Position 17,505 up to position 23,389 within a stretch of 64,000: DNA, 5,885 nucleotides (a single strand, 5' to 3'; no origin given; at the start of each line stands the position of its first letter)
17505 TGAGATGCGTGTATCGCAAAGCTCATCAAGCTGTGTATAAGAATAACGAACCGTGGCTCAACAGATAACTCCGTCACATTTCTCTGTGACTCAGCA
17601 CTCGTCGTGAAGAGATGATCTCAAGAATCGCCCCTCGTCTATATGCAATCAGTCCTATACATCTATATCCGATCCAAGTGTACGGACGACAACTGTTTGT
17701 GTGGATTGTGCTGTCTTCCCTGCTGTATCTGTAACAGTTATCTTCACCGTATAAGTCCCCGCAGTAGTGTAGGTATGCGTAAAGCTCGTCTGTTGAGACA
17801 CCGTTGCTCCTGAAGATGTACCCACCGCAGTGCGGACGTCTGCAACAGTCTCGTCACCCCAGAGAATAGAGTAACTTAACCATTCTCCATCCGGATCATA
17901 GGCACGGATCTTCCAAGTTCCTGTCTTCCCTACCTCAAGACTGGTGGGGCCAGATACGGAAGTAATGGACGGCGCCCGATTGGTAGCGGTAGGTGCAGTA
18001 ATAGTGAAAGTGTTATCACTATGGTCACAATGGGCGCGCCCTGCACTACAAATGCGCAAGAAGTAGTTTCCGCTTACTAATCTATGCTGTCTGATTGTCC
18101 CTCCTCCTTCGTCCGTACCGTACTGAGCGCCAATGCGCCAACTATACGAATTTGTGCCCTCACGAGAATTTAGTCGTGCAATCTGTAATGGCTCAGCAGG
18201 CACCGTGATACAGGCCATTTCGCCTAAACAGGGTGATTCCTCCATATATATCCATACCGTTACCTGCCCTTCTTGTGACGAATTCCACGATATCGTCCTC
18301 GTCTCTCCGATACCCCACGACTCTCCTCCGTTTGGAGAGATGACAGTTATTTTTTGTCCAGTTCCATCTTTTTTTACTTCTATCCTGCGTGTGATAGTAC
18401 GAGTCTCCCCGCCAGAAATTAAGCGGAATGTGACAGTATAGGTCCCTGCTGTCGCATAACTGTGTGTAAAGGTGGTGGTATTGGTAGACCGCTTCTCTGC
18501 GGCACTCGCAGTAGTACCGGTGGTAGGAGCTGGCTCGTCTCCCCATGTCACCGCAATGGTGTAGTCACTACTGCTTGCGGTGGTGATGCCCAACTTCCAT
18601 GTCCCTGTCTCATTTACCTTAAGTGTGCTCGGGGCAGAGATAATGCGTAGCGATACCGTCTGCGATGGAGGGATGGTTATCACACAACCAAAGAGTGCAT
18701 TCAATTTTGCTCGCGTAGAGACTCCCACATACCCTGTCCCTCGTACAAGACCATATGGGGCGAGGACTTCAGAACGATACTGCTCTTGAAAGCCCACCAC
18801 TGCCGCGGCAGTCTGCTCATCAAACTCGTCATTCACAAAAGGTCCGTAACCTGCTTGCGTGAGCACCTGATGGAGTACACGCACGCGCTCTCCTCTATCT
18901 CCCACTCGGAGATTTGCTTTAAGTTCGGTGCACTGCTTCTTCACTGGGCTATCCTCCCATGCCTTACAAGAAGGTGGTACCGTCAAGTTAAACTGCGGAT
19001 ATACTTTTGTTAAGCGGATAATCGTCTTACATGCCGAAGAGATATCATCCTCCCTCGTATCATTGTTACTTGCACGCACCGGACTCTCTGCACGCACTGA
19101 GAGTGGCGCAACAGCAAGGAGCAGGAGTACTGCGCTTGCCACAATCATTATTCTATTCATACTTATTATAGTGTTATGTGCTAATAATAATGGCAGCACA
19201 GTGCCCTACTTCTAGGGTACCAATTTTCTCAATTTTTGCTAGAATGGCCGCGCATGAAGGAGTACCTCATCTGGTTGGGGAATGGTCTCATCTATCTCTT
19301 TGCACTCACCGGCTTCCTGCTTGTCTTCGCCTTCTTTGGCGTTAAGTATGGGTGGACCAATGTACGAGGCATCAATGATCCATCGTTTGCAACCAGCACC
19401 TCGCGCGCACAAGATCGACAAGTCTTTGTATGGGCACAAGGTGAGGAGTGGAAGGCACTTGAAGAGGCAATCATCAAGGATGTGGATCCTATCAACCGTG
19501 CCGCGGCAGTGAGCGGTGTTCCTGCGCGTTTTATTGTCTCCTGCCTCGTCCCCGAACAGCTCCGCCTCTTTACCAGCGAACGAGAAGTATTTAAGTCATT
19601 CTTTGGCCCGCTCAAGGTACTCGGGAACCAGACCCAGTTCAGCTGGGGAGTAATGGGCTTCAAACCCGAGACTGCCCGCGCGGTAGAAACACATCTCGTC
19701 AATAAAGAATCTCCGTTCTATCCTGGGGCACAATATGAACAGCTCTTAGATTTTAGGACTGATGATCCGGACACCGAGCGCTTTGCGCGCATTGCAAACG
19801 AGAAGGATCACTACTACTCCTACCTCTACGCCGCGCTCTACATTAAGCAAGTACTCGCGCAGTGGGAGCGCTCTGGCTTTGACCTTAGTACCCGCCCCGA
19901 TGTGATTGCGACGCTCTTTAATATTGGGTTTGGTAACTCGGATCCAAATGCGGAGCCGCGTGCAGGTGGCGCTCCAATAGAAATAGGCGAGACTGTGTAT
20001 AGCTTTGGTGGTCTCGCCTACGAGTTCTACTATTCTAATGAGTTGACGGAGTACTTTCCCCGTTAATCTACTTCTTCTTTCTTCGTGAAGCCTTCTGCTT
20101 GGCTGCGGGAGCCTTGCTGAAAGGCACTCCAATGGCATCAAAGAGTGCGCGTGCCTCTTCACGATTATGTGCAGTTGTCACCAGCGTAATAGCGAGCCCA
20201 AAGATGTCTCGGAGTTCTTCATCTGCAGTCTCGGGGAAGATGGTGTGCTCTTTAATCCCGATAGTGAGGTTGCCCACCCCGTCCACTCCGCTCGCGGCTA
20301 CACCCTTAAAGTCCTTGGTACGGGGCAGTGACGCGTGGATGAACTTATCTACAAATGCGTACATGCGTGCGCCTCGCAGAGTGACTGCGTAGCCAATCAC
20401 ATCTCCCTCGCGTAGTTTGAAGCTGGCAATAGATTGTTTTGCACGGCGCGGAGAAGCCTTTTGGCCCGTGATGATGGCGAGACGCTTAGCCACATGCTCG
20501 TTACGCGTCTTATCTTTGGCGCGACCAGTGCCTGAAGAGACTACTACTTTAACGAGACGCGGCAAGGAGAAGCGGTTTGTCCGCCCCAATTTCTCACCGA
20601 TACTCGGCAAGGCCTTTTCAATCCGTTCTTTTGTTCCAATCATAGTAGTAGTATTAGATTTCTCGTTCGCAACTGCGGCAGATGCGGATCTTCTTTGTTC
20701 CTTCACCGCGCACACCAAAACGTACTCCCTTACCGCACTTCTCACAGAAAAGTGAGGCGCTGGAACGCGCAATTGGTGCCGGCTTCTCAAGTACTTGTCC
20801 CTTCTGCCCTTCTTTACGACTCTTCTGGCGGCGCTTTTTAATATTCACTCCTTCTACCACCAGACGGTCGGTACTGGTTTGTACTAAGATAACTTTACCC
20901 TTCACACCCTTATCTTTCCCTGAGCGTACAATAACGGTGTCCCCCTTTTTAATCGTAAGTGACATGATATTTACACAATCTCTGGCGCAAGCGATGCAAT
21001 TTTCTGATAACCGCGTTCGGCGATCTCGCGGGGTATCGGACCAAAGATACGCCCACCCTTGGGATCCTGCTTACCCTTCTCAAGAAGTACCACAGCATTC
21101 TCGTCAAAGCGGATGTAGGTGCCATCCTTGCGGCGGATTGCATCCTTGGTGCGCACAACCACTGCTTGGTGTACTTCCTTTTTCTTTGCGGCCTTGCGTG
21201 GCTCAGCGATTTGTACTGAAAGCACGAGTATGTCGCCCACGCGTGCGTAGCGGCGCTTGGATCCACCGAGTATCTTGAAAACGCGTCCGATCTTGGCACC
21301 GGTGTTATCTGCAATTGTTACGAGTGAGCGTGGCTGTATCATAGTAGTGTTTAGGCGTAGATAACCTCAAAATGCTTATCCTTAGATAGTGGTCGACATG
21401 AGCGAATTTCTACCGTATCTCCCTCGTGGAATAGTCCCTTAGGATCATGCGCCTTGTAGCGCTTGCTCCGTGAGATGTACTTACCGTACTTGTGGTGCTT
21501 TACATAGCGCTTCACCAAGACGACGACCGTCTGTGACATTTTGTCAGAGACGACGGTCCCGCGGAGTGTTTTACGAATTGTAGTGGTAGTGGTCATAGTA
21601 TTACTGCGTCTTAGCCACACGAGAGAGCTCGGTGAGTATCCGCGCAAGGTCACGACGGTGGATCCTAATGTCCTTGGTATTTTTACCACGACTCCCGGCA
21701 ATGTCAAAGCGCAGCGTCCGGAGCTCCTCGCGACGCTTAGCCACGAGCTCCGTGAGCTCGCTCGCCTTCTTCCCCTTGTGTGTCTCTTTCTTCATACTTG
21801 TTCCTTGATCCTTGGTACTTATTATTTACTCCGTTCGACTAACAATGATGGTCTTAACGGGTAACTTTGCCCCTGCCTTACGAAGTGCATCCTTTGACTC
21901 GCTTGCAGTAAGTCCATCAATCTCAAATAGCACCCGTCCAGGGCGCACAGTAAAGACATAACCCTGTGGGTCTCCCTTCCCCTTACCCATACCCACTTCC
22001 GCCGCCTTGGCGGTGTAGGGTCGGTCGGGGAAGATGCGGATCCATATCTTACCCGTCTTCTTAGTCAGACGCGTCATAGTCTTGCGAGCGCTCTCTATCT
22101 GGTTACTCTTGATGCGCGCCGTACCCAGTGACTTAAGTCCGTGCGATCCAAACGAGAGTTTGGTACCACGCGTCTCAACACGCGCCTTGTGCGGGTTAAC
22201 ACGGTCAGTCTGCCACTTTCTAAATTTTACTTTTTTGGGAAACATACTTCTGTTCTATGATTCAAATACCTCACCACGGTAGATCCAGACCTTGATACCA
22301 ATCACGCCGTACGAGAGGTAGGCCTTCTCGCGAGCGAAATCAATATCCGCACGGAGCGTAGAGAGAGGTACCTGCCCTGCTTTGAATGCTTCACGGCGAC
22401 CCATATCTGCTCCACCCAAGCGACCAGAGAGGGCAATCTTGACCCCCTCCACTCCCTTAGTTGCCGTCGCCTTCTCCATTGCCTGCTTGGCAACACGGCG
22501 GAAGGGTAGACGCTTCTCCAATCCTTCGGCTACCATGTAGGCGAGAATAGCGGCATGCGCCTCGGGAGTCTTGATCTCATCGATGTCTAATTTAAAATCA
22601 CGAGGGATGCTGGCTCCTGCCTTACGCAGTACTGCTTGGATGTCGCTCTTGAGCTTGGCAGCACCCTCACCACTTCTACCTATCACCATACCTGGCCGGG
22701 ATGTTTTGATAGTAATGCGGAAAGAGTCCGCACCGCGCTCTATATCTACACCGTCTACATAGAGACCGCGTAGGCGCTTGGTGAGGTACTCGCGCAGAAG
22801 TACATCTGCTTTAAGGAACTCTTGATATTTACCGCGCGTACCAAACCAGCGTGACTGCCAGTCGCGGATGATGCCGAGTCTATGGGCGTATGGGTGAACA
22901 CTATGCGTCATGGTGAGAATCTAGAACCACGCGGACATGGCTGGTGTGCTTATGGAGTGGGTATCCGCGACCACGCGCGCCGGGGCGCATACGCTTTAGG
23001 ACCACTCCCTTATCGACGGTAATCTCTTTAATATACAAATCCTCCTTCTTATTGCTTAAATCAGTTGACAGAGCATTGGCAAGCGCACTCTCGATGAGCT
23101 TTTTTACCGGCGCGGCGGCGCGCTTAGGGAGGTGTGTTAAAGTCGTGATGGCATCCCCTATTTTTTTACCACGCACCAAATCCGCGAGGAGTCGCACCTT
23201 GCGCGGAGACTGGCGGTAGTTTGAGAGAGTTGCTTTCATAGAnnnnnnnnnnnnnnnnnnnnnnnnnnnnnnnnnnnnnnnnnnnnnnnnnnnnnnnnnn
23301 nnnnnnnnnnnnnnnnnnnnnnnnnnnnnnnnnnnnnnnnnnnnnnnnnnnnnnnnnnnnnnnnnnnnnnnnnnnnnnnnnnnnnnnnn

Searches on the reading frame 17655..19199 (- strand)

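Call 98: search_protein_families(library=pfam, proteins=[window:17655-19199:-], max_evalue=0.0001)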
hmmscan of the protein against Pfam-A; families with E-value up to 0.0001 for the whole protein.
window:17655-19199:- (514 aa): 3 families
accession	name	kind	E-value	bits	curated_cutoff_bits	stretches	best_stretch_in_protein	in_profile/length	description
PF18911.6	PKD_4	-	1.6e-11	44.5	27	1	407-505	1-83/85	PKD domain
PF00801.26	PKD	-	2.1e-10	40.9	23.5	1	416-504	7-80/80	PKD domain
PF01471.23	PG_binding_1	-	6.8e-05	23.4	23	0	102-142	1-42/57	Putative peptidoglycan binding domain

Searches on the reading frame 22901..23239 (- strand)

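Call 98: search_protein_families(library=pfam, proteins=[window:22901-23239:-], max_evalue=0.0001)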
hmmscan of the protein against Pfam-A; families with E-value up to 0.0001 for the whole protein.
window:22901-23239:- (112 aa): 1 family
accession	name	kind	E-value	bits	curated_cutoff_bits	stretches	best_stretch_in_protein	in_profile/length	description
PF00237.24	Ribosomal_L22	-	6.2e-34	116.7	28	1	3-106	1-103/104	Ribosomal protein L22p/L17e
